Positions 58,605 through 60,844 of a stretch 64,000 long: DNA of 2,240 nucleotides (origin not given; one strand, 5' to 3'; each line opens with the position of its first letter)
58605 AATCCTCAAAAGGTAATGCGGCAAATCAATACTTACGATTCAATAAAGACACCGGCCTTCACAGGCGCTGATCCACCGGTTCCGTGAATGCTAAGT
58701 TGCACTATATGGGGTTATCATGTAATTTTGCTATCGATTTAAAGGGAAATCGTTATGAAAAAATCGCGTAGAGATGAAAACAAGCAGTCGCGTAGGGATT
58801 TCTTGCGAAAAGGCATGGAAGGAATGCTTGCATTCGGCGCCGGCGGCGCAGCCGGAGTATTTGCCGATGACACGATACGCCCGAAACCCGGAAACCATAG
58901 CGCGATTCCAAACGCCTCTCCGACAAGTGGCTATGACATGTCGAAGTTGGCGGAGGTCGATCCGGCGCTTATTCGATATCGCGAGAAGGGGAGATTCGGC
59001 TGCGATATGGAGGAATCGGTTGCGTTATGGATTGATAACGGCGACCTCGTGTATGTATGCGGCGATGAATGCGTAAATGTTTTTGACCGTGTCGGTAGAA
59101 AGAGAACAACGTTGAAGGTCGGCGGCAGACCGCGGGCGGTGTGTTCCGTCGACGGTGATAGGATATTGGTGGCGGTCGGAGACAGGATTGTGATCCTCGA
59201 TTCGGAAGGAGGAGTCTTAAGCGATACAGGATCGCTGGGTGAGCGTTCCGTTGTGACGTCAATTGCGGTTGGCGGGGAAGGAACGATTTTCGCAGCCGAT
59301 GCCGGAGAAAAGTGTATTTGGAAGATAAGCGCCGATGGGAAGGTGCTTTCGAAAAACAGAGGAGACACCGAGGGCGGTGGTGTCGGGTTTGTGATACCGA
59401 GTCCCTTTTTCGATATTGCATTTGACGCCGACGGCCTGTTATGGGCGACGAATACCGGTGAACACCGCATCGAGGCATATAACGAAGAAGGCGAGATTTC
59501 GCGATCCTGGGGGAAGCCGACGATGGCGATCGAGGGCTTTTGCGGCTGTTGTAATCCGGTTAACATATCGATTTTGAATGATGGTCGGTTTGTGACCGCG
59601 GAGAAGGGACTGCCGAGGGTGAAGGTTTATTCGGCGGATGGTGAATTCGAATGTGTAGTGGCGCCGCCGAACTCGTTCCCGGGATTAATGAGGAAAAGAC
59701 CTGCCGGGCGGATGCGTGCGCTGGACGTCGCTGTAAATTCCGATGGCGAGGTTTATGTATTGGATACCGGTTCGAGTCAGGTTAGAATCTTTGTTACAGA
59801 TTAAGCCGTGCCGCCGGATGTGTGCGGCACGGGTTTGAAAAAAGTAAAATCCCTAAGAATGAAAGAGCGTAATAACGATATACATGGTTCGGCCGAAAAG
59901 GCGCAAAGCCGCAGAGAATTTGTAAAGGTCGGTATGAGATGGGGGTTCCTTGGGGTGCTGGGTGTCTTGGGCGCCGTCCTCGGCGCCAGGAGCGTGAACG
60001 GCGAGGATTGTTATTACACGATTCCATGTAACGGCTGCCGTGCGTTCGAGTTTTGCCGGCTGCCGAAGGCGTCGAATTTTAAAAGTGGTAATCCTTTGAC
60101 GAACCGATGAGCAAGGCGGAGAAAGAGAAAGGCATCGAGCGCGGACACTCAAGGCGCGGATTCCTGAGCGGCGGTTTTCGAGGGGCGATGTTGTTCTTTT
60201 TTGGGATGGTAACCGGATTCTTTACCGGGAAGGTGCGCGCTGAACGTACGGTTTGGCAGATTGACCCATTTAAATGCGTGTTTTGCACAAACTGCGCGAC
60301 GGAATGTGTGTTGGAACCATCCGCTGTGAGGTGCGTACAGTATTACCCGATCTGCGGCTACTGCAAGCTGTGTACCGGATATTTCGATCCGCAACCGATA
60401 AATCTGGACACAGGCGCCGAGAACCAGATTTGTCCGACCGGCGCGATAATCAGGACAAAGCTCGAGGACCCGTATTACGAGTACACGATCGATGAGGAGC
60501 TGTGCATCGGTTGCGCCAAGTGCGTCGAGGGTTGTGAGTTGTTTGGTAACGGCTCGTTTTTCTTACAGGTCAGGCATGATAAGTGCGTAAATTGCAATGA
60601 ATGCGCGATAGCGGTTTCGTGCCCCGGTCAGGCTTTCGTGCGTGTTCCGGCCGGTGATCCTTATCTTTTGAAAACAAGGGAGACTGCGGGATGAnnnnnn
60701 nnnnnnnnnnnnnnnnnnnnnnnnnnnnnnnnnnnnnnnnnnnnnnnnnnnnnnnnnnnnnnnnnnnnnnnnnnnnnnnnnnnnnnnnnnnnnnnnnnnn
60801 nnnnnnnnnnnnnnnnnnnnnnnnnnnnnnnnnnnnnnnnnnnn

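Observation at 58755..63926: Orphan NapG/NapH-like electron-transfer module wired to two beta-propellers and a Tat-exported Cys peptide: candidate uncharacterised periplasmic redox system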

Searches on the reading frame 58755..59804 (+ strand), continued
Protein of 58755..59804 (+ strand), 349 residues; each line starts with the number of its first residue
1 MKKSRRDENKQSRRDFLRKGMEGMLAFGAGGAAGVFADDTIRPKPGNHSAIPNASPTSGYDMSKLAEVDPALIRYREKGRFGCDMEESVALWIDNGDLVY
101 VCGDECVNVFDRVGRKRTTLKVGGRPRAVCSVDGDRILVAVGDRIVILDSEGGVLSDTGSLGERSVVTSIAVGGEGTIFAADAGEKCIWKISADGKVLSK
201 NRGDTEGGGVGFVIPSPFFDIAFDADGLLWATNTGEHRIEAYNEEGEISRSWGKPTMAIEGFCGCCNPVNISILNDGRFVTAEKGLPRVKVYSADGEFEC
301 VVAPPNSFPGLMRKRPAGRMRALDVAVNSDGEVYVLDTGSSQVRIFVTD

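Call 49: search_protein_families(library=ncbifam, proteins=[L021:12406-14859:+, L021:14856-16448:+, L084:18886-19995:+, L084:8448-9875:+], max_evalue=1e-10)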
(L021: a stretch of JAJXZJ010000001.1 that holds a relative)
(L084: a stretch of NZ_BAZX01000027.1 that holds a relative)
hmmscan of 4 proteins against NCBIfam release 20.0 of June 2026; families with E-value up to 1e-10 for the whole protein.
L021:12406-14859:+ (817 aa): 17 families
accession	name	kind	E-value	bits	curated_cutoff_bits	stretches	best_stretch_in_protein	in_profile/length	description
TIGR01959.1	nuoF_fam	equivalog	2.8e-137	457.5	558.65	1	350-747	11-409/410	NADH-quinone oxidoreductase subunit NuoF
NF008436.0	PRK11278.1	equivalog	2.8e-105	352.8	749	1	349-751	23-429/448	NADH-quinone oxidoreductase subunit NuoF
NF010120.0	PRK13596.1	equivalog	1.6e-103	346.6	389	1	371-748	37-417/433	NADH-quinone oxidoreductase subunit NuoF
NF005722.0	PRK07539.1-2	equivalog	6.6e-41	140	141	1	44-186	15-156/157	NADH-quinone oxidoreductase subunit NuoE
TIGR01958.1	nuoE_fam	subfamily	4.2e-35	121.1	142.4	1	54-186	16-147/148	NADH-quinone oxidoreductase subunit NuoE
NF004638.0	PRK05988.1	equivalog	9.1e-35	119.8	198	1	38-185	10-156/159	formate dehydrogenase subunit gamma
NF005747.0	PRK07571.1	equivalog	6.6e-29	100.8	224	1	31-187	14-169/173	bidirectional hydrogenase complex protein HoxE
NF005725.0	PRK07539.1-5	equivalog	5.8e-28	97.7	220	1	55-186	40-171/174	NADH-quinone oxidoreductase subunit NuoE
NF005724.0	PRK07539.1-4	equivalog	5.8e-26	91.8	280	1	51-187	37-173/240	NADH-quinone oxidoreductase subunit NuoE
NF005721.0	PRK07539.1-1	equivalog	2.1e-23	83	308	1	42-178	34-169/292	NADH-quinone oxidoreductase subunit NuoE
NF009040.0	PRK12373.1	equivalog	6.2e-21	75.6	514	1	50-186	33-169/400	NADH-quinone oxidoreductase subunit E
NF005723.0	PRK07539.1-3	equivalog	4.3e-20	72.2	226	1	55-185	25-155/158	NADH-quinone oxidoreductase subunit NuoE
NF003454.1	PRK05035.1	equivalog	5.5e-13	48.3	345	0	370-477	119-223/556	electron transport complex subunit RsxC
TIGR01945.1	rnfC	subfamily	1.1e-11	44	245.95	0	369-475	116-220/435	RnfABCDGE type electron transport complex subunit C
NF058577.1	FdxA_fam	equivalog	6.1e-11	42.3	65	1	763-813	3-52/52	4Fe-4S ferredoxin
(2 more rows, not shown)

L021:14856-16448:+ (530 aa): 22 families
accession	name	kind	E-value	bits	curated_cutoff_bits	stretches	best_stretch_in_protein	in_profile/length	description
NF009454.0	PRK12814.1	equivalog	1.2e-118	397.2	916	2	6-298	1-291/657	putative NADPH-dependent glutamate synthase small subunit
NF009410.0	PRK12771.1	subfamily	4.8e-65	220.2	516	1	103-300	42-238/566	NAD(P)-binding protein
NF045663.1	diclust_near_Sec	equivalog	4.3e-54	183.8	530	1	108-476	17-364/759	pyridine nucleotide-disulfide oxidoreductase/dicluster-binding protein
TIGR01316.1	gltA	equivalog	7.7e-47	160.1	471.75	1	107-295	34-228/449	NADPH-dependent glutamate synthase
NF009414.0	PRK12778.1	equivalog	8.5e-43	146.6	1103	1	106-294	333-526/752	bifunctional dihydroorotate dehydrogenase B NAD binding subunit/NADPH-dependent glutamate synthase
NF040763.1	FeFe_hydrog_A6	exception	1.5e-41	142.4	765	2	10-117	2-108/571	NADH-dependent [FeFe] hydrogenase, group A6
TIGR03315.1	Se_ygfK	equivalog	3.7e-41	140.5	835.3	1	104-298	439-634/1012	putative selenate reductase subunit YgfK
NF010590.0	PRK13984.1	equivalog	1.4e-40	139.1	946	1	110-297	197-385/611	putative oxidoreductase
TIGR01317.1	GOGAT_sm_gam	subfamily_domain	4.6e-40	137.9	447.7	1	106-299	46-242/485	glutamate synthase small subunit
TIGR01318.1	gltD_gamma_fam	subfamily_domain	1.3e-37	129.5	482.95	1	109-302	48-243/467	glutamate synthase, small subunit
NF009408.0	PRK12769.1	equivalog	5.2e-35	120.7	1003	1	109-302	234-429/659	formate-dependent uric acid utilization protein AegA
NF005745.0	PRK07569.1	equivalog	5.4e-32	111.1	333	1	7-107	2-100/238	bidirectional hydrogenase complex protein HoxU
NF009413.0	PRK12775.1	equivalog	9e-30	103.2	1895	1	106-299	335-531/1006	putative trifunctional 2-polyprenylphenol hydroxylase/glutamate synthase subunit beta/ferritin domain-containing protein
TIGR01973.1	NuoG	equivalog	2.2e-29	102.7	470.05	1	11-107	1-95/606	NADH-quinone oxidoreductase subunit NuoG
NF009415.0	PRK12779.1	equivalog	5.4e-27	94.1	1519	1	115-292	214-399/944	putative bifunctional glutamate synthase subunit beta/2-polyprenylphenol hydroxylase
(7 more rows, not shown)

L084:18886-19995:+ (369 aa): 5 families
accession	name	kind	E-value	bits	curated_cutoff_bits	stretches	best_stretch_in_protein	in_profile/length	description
TIGR03300.1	assembly_YfgL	equivalog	1.6e-45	155.4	285.2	2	45-180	39-174/377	outer membrane protein assembly factor BamB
NF053615.1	SerThrKinAfsKStmc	equivalog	7.8e-35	120.7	1300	0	282-365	715-798/809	protein serine/threonine kinase AfsK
NF008351.0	PRK11138.1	equivalog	1.1e-31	109.7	423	0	220-299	109-188/394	outer membrane protein assembly factor BamB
TIGR03075.1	PQQ_enz_alc_DH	subfamily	1.7e-28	99.5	480.05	1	44-139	45-154/530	PQQ-dependent dehydrogenase, methanol/ethanol family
TIGR04528.1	acido_non_PQQ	subfamily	1.7e-21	76.6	650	0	33-131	20-128/493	acido-empty-quinoprotein group A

L084:8448-9875:+ (475 aa): 0 families

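Call 80: search_protein_representatives(protein=window:58755-59804:+)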
Query: 349 residues. Proteins with E-value up to 0.001 (for the whole library): 10402; up to 1e-10: 2795; up to 1e-30: 827. The best 150 are listed.
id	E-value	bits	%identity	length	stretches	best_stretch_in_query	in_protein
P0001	1.1e-233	791.2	100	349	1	1-349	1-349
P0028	1.0e-69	251.9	39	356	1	6-347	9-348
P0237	1.8e-67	244.5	36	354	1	8-347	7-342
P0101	1.9e-65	237.9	39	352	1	3-346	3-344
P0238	6.3e-63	229.6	38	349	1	11-346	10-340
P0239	5.0e-62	226.6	42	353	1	44-347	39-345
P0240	1.7e-61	224.9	41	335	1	59-347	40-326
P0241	1.9e-61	224.8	43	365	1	57-347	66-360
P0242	4.9e-61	223.4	42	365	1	59-347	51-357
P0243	5.6e-61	223.2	38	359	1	10-346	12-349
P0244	9.4e-61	222.5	40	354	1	8-346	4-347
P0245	1.0e-60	222.4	38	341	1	12-346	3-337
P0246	3.9e-60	220.5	39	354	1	8-346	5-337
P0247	1.9e-59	218.2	36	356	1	6-347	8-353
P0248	2.8e-59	217.6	41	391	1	55-347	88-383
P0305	6.9e-53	196.6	41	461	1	59-307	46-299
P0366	3.4e-50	187.7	40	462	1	54-307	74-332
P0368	7.5e-50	186.6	41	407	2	119-347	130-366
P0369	8.1e-50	186.5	38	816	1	67-346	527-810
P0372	1.0e-49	186.2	39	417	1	52-347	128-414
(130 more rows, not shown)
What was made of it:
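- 58755..59804 (+): Six-bladed NHL beta-propeller, 349 aa, with a Tat signal (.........). It is the proposed catalytic subunit. The family comprises 827 clusters at 50% identity with E<=1e-30 (call 80).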

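Call 81: search_protein_families(library=pfam, proteins=[P0369, P0305, P0366, P0372, P0368], max_evalue=0.001)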
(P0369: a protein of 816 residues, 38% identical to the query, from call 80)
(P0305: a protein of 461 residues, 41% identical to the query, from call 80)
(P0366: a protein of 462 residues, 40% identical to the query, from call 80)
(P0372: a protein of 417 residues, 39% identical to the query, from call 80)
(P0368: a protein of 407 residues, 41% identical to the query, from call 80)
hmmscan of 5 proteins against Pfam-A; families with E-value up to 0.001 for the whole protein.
P0369 (816 aa): 4 families
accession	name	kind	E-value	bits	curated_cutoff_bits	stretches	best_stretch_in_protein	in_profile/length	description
PF13360.13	PQQ_2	-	9.9e-24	84.7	27.6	1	131-379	4-232/233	Outer membrane protein assembly factor BamB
PF13570.13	Beta-prop_ACSF4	-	5.3e-08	33.1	133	1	132-382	31-253/329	Beta-alanine-activating enzyme, beta-propeller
PF01436.27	NHL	-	9.2e-05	22.7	20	0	785-809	3-27/28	NHL repeat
PF01011.28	PQQ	-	0.00015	21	26.7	0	142-239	29-136/595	Glucose/ethanol/alcohol dehydrogenase, beta-propeller domain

P0305 (461 aa): 1 family
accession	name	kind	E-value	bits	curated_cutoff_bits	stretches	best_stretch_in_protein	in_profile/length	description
PF01436.27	NHL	-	9.6e-05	22.7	20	0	72-89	1-18/28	NHL repeat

P0366 (462 aa): 1 family
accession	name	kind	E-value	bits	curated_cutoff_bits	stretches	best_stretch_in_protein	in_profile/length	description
PF13449.12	Phytase-like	-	0.00013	22.4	27.6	0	298-356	75-136/284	Esterase-like activity of phytase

P0372 (417 aa): 1 family
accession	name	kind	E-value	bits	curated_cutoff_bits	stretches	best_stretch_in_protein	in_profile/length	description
PF01436.27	NHL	-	4.9e-07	29.9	20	0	391-404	6-19/28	NHL repeat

P0368 (407 aa): 1 family
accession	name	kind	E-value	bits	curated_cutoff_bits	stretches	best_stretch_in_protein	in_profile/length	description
PF01436.27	NHL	-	3.3e-11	43.1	20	0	234-253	6-25/28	NHL repeat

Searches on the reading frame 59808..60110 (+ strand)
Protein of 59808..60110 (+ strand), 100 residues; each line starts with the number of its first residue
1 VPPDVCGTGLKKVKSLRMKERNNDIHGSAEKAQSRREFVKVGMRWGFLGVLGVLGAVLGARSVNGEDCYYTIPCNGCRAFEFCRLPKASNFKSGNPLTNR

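Call 3: search_protein_families(library=pfam, proteins=[window:59808-60110:+], max_evalue=0.1)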
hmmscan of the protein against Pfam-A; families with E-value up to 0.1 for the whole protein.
window:59808-60110:+ (100 aa): 0 families

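Call 4: search_protein_families(library=ncbifam, proteins=[window:59808-60110:+], max_evalue=0.1)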
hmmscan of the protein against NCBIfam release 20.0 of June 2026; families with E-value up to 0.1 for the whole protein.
window:59808-60110:+ (100 aa): 1 family
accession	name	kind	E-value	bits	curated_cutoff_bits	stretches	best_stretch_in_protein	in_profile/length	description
NF041742.1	WGxxGxxG_fam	subfamily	0.066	13.8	35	1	35-55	42-62/69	WGxxGxxG family protein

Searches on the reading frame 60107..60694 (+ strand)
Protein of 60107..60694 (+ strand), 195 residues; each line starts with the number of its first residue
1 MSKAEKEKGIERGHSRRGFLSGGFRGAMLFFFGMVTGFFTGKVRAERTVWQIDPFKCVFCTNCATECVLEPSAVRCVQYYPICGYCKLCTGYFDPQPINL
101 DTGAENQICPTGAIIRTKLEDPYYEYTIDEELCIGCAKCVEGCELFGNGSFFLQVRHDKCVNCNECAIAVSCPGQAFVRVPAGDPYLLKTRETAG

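Call 3: search_protein_families(library=pfam, proteins=[window:60107-60694:+], max_evalue=0.1)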
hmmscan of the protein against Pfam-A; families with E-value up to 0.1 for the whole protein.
window:60107-60694:+ (195 aa): 9 families
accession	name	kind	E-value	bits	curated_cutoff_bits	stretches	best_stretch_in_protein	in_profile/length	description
PF12838.12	Fer4_7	-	1.8e-09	38.4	27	2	108-143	11-48/52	4Fe-4S dicluster domain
PF12837.12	Fer4_6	-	4.6e-06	26.8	25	2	127-143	3-19/24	4Fe-4S binding domain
PF00037.32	Fer4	-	7.6e-06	26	21.1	2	126-143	1-18/24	4Fe-4S binding domain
PF14697.11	Fer4_21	-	0.0001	22.8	35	1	127-173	2-52/59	4Fe-4S dicluster domain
PF13187.11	Fer4_9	-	0.00018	21.9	27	0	159-179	1-19/52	4Fe-4S dicluster domain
PF13237.11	Fer4_10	-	0.00091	19.6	25.5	1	127-143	3-19/53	4Fe-4S dicluster domain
PF12797.12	Fer4_2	-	0.0061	16.9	24.5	1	127-143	4-20/22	4Fe-4S binding domain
PF13459.11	Fer4_15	-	0.078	14.1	22.4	1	127-147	2-23/66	4Fe-4S single cluster domain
PF12800.12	Fer4_4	-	0.098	13.5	24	1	131-143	2-14/17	4Fe-4S binding domain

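Call 4: search_protein_families(library=ncbifam, proteins=[window:60107-60694:+], max_evalue=0.1)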
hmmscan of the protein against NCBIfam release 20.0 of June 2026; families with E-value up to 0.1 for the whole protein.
window:60107-60694:+ (195 aa): 20 families
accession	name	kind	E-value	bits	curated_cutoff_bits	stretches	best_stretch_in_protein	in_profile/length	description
NF058577.1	FdxA_fam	equivalog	1.3e-06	28.5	65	2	103-143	13-48/52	4Fe-4S ferredoxin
NF007382.0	PRK09898.1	equivalog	4.7e-05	23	213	1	107-173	133-194/208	ferredoxin-like protein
TIGR02066.1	dsrB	equivalog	8.4e-05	21.7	341.5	1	107-145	191-228/341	dissimilatory-type sulfite reductase subunit beta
NF045763.1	PhenlGlyoxDHPadF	equivalog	0.00047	20.3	150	0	35-90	13-69/78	NADH-dependent phenylglyoxylate dehydrogenase subunit delta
TIGR01944.1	rnfB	subfamily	0.0006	19.4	68.7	1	127-181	109-164/190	RnfABCDGE type electron transport complex subunit B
TIGR02912.1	sulfite_red_C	equivalog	0.0021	17.1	324.1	1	127-180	165-221/314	sulfite reductase subunit C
TIGR02700.1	flavo_MJ0208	hypoth_equivalog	0.0026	17.1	251.35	1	114-177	136-194/234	dihydromethanopterin reductase (acceptor)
TIGR02936.1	fdxN_nitrog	equivalog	0.0029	17.7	80.55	1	122-143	12-33/91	ferredoxin III, nif-specific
NF003475.0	PRK05113.1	equivalog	0.0033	17.3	203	1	127-175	109-158/190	electron transport complex subunit RsxB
NF007013.0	PRK09477.1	equivalog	0.0066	15.6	234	1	107-144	234-270/286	quinol dehydrogenase ferredoxin subunit NapH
NF007658.0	PRK10330.1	equivalog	0.0078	15.7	260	1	106-144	67-100/181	electron transport protein HydN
TIGR02951.1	DMSO_dmsB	equivalog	0.0089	16.1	214.1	1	107-143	74-107/161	DMSO/selenate family reductase complex B subunit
TIGR01971.1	NuoI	subfamily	0.011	15.3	113.05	0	45-68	71-94/121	NADH-quinone oxidoreductase, chain I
NF045874.1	Vhu_polyferre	exception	0.023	13.5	600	0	45-99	49-102/381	F420-non-reducing hydrogenase associated-polyferredoxin VhuB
TIGR02494.1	PFLE_PFLC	subfamily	0.025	13.8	174.35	1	126-177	43-97/293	glycyl-radical enzyme activating protein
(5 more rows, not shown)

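Call 36: search_solved_structures(query=window:60107-60694:+, max_evalue=0.01)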
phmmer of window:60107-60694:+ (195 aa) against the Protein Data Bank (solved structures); distinct sequences matched with E-value up to 0.01: 2.
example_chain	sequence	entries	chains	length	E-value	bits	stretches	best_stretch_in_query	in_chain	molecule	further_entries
9mqx_E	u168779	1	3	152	2.2e-05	27.6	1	49-192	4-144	Fe-S-cluster-containing hydrogenase subunit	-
7vzg_B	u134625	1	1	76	0.0013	21.8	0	126-181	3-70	Photosystem P840 reaction center iron-sulfur protein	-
